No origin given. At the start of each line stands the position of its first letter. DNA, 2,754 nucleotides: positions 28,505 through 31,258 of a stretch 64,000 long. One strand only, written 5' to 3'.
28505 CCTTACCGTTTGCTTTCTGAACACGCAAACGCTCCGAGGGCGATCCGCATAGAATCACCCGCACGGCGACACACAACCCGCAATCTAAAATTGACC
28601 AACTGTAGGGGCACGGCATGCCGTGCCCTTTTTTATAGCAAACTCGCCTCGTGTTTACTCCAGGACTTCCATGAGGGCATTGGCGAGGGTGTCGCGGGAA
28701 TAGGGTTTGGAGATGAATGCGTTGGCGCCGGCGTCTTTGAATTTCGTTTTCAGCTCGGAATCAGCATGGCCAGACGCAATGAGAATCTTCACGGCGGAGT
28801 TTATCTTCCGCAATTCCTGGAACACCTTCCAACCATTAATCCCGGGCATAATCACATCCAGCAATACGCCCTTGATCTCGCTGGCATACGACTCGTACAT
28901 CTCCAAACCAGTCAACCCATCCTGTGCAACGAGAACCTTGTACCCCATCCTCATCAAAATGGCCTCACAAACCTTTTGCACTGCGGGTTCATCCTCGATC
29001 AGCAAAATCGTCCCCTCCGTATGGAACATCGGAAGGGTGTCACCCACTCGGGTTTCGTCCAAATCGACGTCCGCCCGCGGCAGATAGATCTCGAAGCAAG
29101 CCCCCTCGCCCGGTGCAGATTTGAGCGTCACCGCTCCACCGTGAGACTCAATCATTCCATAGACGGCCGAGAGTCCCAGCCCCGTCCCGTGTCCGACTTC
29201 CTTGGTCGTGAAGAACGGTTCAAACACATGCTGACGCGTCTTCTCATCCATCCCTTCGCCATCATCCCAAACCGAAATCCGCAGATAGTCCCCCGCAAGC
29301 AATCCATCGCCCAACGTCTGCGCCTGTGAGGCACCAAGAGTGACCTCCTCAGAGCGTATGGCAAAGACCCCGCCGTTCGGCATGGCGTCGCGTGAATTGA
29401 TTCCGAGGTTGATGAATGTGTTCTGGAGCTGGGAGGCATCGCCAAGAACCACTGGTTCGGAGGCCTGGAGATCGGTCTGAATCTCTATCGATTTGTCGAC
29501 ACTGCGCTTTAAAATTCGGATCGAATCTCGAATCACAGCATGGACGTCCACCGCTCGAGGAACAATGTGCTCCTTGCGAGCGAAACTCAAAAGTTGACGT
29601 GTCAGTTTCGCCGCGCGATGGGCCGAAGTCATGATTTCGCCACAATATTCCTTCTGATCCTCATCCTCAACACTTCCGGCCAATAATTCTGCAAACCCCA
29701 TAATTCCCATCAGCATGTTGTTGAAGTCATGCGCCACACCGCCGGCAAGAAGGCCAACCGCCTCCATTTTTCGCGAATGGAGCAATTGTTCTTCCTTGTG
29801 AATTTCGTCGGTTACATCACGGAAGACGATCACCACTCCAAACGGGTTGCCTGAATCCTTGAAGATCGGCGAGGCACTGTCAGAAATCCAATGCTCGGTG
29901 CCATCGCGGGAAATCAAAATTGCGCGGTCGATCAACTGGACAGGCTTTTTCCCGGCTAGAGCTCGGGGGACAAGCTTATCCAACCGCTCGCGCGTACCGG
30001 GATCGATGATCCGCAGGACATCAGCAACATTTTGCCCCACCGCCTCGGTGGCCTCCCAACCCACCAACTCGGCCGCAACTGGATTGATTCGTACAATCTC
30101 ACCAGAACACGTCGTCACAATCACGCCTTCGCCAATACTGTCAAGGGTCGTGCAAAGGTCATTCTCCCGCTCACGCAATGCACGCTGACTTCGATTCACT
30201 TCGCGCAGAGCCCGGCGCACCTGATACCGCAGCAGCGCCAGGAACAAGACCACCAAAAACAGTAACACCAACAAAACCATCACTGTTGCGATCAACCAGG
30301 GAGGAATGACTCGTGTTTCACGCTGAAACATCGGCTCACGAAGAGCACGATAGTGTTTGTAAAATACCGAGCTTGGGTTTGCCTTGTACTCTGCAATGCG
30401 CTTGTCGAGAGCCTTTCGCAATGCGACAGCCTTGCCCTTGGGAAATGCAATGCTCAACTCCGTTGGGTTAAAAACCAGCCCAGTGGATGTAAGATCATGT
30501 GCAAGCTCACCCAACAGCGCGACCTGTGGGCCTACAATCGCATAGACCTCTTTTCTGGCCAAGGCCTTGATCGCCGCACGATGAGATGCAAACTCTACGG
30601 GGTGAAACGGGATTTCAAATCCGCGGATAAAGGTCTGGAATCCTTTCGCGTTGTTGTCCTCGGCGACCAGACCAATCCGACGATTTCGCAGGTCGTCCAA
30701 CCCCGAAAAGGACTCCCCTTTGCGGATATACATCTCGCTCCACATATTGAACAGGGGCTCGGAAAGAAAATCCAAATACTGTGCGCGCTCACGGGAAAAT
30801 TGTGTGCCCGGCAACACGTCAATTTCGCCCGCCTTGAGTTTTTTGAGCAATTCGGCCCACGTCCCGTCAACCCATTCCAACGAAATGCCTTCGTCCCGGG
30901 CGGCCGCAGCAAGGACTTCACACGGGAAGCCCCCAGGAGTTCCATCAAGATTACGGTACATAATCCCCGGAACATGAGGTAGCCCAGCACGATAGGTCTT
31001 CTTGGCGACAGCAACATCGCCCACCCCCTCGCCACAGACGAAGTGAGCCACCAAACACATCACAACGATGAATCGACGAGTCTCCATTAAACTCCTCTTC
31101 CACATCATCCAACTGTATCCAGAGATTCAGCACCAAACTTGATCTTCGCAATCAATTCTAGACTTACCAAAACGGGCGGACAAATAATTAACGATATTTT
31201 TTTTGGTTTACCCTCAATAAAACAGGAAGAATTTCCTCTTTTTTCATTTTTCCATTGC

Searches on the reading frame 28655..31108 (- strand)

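Call 94: search_protein_families(library=pfam, proteins=[window:28655-31108:-], max_evalue=0.001)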
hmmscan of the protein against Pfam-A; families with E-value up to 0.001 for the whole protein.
window:28655-31108:- (817 aa): 9 families
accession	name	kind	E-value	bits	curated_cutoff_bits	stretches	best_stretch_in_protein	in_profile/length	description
PF00072.30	Response_reg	-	2.2e-22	79.8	30.2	1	701-812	1-110/111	Response regulator receiver domain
PF02518.31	HATPase_c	-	6.8e-19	68.8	26.4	1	556-679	1-110/111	Histidine kinase-, DNA gyrase B-, and HSP90-like ATPase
PF08448.16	PAS_4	-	1.1e-14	55.1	23.1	1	322-435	1-108/110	PAS fold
PF00497.25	SBP_bac_3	-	1.6e-13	51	26.4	1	46-244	9-119/132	Bacterial extracellular solute-binding proteins, family 3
PF00989.32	PAS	-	3e-13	50.2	22.6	1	321-432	6-113/113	PAS fold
PF00512.31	HisKA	-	6e-11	42.7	26.9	1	453-514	4-65/66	His Kinase A (phospho-acceptor) domain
PF13426.13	PAS_9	-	3e-10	40.7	27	1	327-434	2-103/103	PAS domain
PF08447.18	PAS_3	-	4.5e-07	30.5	25.6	1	339-426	2-86/89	PAS fold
PF13188.13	PAS_8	-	4.3e-05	23.7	21.8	1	320-377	5-59/65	PAS domain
